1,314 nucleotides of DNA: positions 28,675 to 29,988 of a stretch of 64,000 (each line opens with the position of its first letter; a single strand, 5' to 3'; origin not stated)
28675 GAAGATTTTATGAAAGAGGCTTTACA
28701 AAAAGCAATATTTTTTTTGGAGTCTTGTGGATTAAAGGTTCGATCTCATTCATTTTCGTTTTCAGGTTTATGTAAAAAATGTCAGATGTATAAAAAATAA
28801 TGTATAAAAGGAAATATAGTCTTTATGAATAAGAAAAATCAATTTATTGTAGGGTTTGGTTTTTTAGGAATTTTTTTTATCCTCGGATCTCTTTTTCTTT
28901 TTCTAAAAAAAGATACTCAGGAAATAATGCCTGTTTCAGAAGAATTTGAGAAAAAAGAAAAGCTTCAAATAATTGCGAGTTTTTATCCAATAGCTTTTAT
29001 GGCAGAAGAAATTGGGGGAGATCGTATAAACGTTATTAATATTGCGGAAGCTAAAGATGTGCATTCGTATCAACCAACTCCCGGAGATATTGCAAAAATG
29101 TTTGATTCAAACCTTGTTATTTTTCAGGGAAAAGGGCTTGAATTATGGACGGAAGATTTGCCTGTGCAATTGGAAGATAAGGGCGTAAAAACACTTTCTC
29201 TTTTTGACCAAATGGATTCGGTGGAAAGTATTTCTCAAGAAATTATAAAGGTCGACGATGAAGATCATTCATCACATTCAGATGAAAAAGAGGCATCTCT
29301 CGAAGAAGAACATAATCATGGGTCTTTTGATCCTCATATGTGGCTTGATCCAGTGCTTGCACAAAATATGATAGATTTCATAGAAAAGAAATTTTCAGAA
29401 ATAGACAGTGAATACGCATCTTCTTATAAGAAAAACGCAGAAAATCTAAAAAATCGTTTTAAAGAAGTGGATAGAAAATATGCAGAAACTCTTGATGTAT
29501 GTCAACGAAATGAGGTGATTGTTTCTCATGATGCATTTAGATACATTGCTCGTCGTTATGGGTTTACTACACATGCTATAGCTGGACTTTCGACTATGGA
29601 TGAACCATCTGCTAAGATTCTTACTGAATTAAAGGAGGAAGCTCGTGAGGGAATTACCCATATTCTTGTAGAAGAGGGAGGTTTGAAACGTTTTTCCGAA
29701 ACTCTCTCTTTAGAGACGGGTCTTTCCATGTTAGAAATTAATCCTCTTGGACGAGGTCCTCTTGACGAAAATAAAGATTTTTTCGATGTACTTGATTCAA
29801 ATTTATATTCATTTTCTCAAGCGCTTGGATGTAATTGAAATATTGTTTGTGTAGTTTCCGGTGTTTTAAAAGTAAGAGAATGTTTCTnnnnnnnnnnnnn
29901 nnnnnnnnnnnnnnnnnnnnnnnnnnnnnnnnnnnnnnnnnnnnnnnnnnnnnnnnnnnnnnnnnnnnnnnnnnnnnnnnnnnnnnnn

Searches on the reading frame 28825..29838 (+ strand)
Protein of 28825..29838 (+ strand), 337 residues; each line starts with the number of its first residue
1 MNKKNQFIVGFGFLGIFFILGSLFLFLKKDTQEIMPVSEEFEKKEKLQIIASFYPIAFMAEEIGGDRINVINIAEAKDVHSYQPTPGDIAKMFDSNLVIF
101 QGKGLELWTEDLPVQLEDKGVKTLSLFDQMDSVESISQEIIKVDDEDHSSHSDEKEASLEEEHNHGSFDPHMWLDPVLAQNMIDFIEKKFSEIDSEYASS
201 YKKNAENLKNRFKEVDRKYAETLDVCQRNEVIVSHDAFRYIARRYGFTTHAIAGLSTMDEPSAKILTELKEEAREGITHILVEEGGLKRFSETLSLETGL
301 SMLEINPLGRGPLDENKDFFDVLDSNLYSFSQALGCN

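Call 47: search_protein_families(library=pfam, proteins=[window:28825-29838:+], max_evalue=0.001)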
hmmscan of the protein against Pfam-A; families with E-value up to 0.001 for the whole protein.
window:28825-29838:+ (337 aa): 1 family
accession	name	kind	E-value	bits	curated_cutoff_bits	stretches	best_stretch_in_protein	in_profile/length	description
PF01297.22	ZnuA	-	2.2e-60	204.8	29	1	49-333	1-263/263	Zinc-uptake complex component A periplasmic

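Call 62: find_encoding_contigs(protein=window:28825-29838:+, flank=2000, max_places=6)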
Protein window:28825-29838:+ (337 aa): no gene with exactly this product is on record in the collection.
